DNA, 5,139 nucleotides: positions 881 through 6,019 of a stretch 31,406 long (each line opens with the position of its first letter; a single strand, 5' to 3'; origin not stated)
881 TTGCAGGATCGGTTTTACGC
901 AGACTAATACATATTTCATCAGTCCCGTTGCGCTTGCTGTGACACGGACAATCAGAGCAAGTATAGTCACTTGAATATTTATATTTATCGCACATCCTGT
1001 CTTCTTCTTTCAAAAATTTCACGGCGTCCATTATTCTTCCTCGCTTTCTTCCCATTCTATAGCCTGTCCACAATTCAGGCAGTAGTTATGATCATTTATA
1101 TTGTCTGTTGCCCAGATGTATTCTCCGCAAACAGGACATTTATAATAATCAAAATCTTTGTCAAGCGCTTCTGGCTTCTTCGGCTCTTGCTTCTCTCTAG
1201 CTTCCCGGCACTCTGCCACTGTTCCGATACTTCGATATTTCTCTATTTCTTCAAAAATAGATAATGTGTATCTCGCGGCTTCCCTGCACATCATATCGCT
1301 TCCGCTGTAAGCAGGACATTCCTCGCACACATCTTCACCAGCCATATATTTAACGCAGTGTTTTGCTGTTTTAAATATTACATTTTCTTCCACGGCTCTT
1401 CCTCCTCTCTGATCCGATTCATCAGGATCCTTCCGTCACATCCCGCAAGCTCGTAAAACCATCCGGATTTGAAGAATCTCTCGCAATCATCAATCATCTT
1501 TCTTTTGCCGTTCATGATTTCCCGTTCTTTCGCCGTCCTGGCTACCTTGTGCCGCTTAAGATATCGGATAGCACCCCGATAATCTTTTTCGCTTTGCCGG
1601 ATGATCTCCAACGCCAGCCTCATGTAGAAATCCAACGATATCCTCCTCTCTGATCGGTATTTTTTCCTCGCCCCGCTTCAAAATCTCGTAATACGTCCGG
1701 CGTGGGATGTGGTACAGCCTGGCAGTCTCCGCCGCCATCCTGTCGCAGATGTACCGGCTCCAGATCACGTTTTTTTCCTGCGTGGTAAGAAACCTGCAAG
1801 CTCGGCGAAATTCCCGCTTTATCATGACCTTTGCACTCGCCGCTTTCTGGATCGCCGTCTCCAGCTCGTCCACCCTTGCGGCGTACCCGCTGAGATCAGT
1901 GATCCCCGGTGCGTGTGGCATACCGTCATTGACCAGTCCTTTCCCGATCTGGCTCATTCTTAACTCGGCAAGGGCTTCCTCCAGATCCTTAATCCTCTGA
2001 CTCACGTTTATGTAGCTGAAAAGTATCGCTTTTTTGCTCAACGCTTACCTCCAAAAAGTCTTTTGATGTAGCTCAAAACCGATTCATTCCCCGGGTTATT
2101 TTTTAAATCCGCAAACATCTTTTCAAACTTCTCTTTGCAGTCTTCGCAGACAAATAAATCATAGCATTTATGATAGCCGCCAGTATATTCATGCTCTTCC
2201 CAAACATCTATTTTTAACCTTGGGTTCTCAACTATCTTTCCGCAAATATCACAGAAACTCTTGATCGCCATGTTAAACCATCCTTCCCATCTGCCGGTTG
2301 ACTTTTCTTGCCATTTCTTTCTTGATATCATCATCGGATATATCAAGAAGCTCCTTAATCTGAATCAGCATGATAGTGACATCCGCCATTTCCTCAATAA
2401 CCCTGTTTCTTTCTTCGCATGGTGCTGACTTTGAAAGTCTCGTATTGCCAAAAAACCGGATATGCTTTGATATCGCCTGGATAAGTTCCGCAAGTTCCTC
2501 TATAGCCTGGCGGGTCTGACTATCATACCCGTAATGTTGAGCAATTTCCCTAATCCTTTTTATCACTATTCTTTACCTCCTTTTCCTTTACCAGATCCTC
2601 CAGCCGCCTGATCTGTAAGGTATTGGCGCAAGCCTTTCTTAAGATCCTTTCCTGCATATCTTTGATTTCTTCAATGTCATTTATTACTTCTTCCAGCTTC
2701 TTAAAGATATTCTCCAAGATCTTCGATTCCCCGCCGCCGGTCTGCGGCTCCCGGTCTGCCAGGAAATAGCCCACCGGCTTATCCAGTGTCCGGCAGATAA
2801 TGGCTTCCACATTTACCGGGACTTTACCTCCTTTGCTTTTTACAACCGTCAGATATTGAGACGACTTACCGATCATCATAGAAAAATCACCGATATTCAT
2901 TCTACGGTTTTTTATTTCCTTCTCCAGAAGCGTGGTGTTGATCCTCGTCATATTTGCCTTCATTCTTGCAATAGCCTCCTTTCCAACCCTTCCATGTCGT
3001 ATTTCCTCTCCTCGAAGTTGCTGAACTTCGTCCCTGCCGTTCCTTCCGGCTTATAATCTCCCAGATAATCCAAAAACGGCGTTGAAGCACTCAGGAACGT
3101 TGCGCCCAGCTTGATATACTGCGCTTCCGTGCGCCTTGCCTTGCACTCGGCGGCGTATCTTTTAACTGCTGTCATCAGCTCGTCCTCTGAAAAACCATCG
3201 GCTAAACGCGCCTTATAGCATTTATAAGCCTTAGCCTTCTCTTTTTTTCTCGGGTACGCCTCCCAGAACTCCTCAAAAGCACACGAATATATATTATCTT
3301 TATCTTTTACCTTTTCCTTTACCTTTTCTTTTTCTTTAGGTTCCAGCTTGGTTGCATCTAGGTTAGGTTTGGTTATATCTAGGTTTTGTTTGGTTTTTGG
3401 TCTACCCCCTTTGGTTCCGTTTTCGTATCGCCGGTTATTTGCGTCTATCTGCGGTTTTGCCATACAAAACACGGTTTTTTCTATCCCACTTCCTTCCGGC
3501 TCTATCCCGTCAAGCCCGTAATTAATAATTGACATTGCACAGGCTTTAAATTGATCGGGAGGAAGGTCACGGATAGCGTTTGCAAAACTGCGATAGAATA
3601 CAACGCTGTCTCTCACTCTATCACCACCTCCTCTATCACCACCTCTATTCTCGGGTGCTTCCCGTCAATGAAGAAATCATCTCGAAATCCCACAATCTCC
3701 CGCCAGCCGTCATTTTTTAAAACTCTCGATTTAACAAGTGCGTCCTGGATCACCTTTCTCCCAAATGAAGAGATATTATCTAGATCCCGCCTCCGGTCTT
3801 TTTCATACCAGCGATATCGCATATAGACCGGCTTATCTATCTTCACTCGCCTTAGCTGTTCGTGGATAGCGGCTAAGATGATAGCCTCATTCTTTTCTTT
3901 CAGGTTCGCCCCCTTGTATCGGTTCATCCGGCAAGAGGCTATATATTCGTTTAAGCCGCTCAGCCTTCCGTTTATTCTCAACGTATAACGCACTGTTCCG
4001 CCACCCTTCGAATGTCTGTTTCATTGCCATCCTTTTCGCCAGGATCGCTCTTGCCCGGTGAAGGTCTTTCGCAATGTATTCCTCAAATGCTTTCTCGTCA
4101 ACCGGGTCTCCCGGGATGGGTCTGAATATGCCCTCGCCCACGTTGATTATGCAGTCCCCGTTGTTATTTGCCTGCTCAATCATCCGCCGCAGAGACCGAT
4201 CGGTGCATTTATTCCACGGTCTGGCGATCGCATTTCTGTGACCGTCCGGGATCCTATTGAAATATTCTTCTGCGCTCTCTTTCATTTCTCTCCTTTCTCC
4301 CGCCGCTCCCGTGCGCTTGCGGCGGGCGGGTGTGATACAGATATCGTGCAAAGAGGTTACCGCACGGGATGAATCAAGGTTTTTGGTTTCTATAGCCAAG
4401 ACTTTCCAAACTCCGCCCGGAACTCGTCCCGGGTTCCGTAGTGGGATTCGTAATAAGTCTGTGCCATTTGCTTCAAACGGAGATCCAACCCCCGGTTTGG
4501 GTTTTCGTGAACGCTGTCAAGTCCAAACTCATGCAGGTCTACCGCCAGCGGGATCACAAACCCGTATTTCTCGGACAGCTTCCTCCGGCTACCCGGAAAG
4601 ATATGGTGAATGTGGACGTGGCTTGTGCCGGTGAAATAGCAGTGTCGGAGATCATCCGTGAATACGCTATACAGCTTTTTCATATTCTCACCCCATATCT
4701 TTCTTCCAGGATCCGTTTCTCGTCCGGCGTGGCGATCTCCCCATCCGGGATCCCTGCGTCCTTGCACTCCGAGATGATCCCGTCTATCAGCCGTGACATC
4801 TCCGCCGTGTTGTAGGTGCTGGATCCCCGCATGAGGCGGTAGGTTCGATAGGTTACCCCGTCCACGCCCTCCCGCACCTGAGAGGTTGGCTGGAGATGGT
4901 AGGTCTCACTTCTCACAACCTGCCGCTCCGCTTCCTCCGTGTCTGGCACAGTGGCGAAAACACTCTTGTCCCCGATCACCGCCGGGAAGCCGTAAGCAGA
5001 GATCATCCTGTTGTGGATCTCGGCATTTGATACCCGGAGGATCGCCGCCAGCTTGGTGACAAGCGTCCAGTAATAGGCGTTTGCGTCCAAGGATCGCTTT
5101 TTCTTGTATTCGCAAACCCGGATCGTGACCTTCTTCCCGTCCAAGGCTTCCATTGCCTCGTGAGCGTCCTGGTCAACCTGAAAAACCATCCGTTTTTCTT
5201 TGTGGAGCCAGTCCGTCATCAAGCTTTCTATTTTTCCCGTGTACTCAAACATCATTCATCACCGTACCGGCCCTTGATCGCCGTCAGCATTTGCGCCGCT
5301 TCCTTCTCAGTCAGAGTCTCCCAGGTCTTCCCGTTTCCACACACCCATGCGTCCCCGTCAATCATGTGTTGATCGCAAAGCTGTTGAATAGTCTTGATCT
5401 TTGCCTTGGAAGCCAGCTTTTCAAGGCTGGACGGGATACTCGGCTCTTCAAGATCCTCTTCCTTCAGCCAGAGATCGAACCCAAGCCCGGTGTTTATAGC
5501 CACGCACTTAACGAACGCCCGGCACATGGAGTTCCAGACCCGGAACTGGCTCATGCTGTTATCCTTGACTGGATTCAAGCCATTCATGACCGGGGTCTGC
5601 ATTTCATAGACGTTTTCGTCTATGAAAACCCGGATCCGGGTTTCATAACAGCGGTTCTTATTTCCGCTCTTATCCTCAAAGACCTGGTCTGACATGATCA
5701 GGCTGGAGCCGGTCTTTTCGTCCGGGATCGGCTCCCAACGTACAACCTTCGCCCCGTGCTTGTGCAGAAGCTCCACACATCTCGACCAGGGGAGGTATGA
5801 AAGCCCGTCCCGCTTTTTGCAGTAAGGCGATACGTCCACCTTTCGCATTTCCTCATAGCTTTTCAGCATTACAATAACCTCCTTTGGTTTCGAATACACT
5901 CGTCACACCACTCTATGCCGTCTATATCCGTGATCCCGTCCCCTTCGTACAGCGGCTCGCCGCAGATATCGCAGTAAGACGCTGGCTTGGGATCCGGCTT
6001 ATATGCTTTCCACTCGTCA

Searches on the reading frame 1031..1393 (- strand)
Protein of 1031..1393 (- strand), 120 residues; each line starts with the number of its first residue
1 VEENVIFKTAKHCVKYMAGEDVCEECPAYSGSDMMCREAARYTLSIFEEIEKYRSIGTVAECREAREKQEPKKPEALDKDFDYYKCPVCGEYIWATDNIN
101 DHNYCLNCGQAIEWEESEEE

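Call 73: search_protein_families(library=phrogs, max_evalue=0.01, proteins=[window:1031-1393:-])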
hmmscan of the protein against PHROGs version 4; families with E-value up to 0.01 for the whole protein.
window:1031-1393:- (120 aa): 4 families
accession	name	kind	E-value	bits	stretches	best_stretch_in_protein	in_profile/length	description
phrog_10714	-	unknown function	4.9e-07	31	1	53-118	38-105/109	-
phrog_16351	-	DNA, RNA and nucleotide metabolism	0.00031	22.2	1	29-116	11-91/97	DNA binding protein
phrog_27132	-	unknown function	0.00031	21.6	1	80-117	24-60/78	-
phrog_4852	-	unknown function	0.0013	19.5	1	83-119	13-46/194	-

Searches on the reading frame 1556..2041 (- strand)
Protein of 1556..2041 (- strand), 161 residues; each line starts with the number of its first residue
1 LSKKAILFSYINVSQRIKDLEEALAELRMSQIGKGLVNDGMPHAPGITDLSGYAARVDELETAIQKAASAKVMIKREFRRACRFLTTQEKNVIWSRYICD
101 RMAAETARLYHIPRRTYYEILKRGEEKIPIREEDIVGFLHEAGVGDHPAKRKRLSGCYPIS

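Call 13: search_protein_families(library=pfam, max_evalue=0.01, proteins=[window:1556-2041:-])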
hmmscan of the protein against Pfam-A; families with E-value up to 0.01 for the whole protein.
window:1556-2041:- (161 aa): 0 families

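Call 15: search_protein_families(library=phrogs, max_evalue=0.001, proteins=[window:1556-2041:-])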
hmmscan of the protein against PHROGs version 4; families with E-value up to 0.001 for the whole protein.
window:1556-2041:- (161 aa): 1 family
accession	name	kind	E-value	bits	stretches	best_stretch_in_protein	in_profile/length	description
phrog_36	-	transcription regulation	4.8e-10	40.4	1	3-127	56-182/220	transcriptional regulator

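Call 57: search_protein_families(library=pfam, max_evalue=0.1, proteins=[window:1556-2041:-])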
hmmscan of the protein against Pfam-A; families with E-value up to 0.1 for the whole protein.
window:1556-2041:- (161 aa): 4 families
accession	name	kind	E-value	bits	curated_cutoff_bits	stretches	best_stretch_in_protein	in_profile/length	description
PF04545.22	Sigma70_r4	-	0.034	14.1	24.1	1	85-123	5-43/50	Sigma-70, region 4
PF20537.3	DUF6752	-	0.056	13.6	27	0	14-29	2-17/55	Domain of unknown function (DUF6752)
PF13384.12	HTH_23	-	0.059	13.6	24.6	0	104-123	21-40/50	Homeodomain-like domain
PF13518.12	HTH_28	-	0.094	13.3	25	0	104-123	16-35/52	Helix-turn-helix domain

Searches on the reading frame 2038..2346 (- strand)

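Call 13: search_protein_families(library=pfam, max_evalue=0.01, proteins=[window:2038-2346:-])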
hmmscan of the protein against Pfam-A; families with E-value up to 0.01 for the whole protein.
window:2038-2346:- (102 aa): 1 family
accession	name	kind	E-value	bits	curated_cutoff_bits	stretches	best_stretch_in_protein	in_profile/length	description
PF23451.1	Zn_ribbon_PaaD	-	0.0076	16.3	27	0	57-77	32-52/53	PaaD zinc beta ribbon domain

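Call 15: search_protein_families(library=phrogs, max_evalue=0.001, proteins=[window:2038-2346:-])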
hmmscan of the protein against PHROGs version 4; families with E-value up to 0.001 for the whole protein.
window:2038-2346:- (102 aa): 1 family
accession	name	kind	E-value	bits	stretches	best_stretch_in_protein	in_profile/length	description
phrog_32676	-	unknown function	0.00064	20.7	1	29-80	9-57/98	-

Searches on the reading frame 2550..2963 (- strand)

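Call 13: search_protein_families(library=pfam, max_evalue=0.01, proteins=[window:2550-2963:-])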
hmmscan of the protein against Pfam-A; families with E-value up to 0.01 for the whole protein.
window:2550-2963:- (137 aa): 0 families

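Call 15: search_protein_families(library=phrogs, max_evalue=0.001, proteins=[window:2550-2963:-])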
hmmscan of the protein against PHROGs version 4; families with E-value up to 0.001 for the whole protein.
window:2550-2963:- (137 aa): 2 families
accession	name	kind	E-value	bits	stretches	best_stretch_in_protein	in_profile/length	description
phrog_25488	-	unknown function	6.1e-19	69.5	1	8-128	6-125/197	-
phrog_2439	-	transcription regulation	0.00062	19.7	1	6-80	5-75/367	transcriptional regulator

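Call 57: search_protein_families(library=pfam, max_evalue=0.1, proteins=[window:2550-2963:-])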
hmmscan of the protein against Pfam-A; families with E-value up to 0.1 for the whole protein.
window:2550-2963:- (137 aa): 0 families

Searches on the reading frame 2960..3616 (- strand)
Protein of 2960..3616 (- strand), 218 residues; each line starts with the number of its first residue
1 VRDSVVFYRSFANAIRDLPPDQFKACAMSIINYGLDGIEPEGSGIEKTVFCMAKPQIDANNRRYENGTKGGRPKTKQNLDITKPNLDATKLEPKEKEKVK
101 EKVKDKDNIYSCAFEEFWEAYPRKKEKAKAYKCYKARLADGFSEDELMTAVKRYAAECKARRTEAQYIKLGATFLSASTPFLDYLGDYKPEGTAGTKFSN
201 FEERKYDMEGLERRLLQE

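Call 13: search_protein_families(library=pfam, max_evalue=0.01, proteins=[window:2960-3616:-])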
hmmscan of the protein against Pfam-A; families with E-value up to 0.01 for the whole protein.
window:2960-3616:- (218 aa): 1 family
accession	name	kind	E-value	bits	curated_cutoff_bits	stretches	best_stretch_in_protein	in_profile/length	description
PF19808.4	DUF6291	-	5.8e-18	65.3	27.2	1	4-74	1-71/79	Family of unknown function (DUF6291)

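Call 15: search_protein_families(library=phrogs, max_evalue=0.001, proteins=[window:2960-3616:-])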
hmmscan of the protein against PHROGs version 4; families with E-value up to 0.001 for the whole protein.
window:2960-3616:- (218 aa): 13 families
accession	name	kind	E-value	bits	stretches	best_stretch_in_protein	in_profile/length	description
phrog_16304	-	unknown function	5.6e-41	142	1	1-191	3-224/244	-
phrog_15768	-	unknown function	1.3e-29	104.8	1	1-108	1-101/228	-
phrog_270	-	DNA, RNA and nucleotide metabolism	7.3e-23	82.6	1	60-175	141-241/383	replication initiation protein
phrog_26426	-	DNA, RNA and nucleotide metabolism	2.1e-15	57.9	1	95-185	127-219/272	replication protein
phrog_19415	-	unknown function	1e-11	46.2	1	2-100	5-98/224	-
phrog_9327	-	DNA, RNA and nucleotide metabolism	9.5e-10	39.5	1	74-177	139-235/276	primosomal protein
phrog_9474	-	DNA, RNA and nucleotide metabolism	9.3e-08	32.9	1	87-176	152-241/288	replication initiation protein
phrog_1701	-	DNA, RNA and nucleotide metabolism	1.6e-06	29.1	1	66-185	173-296/323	DnaD-like helicase loader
phrog_16167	-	DNA, RNA and nucleotide metabolism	3.3e-06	28.1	1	87-194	164-276/315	replication initiation protein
phrog_10293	-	unknown function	7.2e-06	26.8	1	110-168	13-69/185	-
phrog_18526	-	unknown function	1.5e-05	26.1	1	110-178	49-121/157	-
phrog_428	-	DNA, RNA and nucleotide metabolism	3.1e-05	24.3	1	61-195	197-318/455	replication initiation protein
phrog_3729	-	DNA, RNA and nucleotide metabolism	4.2e-05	23.9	1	109-178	247-320/356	replication initiation protein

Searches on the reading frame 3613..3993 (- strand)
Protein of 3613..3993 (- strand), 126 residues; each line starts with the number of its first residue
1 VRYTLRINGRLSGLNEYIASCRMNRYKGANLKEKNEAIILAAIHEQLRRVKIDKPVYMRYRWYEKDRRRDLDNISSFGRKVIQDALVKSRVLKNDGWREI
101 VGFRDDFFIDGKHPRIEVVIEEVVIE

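Call 57: search_protein_families(library=pfam, max_evalue=0.1, proteins=[window:3613-3993:-])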
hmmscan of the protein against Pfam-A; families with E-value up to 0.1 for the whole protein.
window:3613-3993:- (126 aa): 1 family
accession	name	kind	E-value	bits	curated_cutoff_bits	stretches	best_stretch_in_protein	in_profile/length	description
PF05866.16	RusA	-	1.5e-06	29.3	22.8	1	26-121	21-124/124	Endodeoxyribonuclease RusA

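Call 73: search_protein_families(library=phrogs, max_evalue=0.01, proteins=[window:3613-3993:-])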
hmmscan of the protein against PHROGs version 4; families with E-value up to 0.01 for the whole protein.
window:3613-3993:- (126 aa): 5 families
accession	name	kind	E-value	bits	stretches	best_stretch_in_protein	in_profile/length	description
phrog_1682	-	DNA, RNA and nucleotide metabolism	5.5e-34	119.1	1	3-123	29-145/387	RusA-like Holliday junction resolvase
phrog_34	-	DNA, RNA and nucleotide metabolism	1.5e-12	48.8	1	37-123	112-194/259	RusA-like Holliday junction resolvase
phrog_21721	-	DNA, RNA and nucleotide metabolism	9.4e-08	32.8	1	22-123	26-131/265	RusA-like Holliday junction resolvase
phrog_33948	-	unknown function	0.00043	20.7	1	23-123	23-127/280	-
phrog_11894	-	DNA, RNA and nucleotide metabolism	0.0012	20.2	1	48-109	52-109/122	RusA-like Holliday junction resolvase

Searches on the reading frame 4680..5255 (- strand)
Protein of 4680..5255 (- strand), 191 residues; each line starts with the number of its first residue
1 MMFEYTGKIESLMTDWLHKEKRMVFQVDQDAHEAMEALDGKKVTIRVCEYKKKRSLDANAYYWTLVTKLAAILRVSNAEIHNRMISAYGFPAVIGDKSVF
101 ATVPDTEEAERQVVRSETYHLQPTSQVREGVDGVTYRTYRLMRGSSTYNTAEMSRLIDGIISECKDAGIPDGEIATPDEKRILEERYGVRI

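Call 13: search_protein_families(library=pfam, max_evalue=0.01, proteins=[window:4680-5255:-])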
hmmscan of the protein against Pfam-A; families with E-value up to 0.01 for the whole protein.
window:4680-5255:- (191 aa): 0 families

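Call 15: search_protein_families(library=phrogs, max_evalue=0.001, proteins=[window:4680-5255:-])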
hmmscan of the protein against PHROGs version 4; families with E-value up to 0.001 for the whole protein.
window:4680-5255:- (191 aa): 1 family
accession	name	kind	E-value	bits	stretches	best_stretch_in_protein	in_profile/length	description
phrog_72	-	DNA, RNA and nucleotide metabolism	3.7e-15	57.4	1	31-169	29-140/161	NinB/ Orf homologous recombination mediator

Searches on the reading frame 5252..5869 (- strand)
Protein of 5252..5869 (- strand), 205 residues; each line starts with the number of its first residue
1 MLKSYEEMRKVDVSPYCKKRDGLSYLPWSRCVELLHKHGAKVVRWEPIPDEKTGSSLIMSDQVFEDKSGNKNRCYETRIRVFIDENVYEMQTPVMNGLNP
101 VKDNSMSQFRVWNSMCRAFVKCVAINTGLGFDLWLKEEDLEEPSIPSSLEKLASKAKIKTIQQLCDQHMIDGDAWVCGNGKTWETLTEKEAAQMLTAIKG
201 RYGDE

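Call 13: search_protein_families(library=pfam, max_evalue=0.01, proteins=[window:5252-5869:-])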
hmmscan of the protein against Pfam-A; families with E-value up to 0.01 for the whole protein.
window:5252-5869:- (205 aa): 1 family
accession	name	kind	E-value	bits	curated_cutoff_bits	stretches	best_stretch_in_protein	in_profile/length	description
PF06378.16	SSAP_Sak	-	6.1e-08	32.8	22.3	1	3-150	1-137/152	Sak Single Strand Annealing Protein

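Call 15: search_protein_families(library=phrogs, max_evalue=0.001, proteins=[window:5252-5869:-])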
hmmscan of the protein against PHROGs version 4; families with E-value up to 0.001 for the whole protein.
window:5252-5869:- (205 aa): 3 families
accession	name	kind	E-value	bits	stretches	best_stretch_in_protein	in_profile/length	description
phrog_659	-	DNA, RNA and nucleotide metabolism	2.9e-14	54.2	1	4-187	6-183/205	Sak-like ssDNA annealing protein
phrog_8492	-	DNA, RNA and nucleotide metabolism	9e-12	46.1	1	4-140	22-155/269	Sak-like ssDNA annealing protein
phrog_21418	-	unknown function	1.1e-05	26.2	0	98-161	91-153/224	-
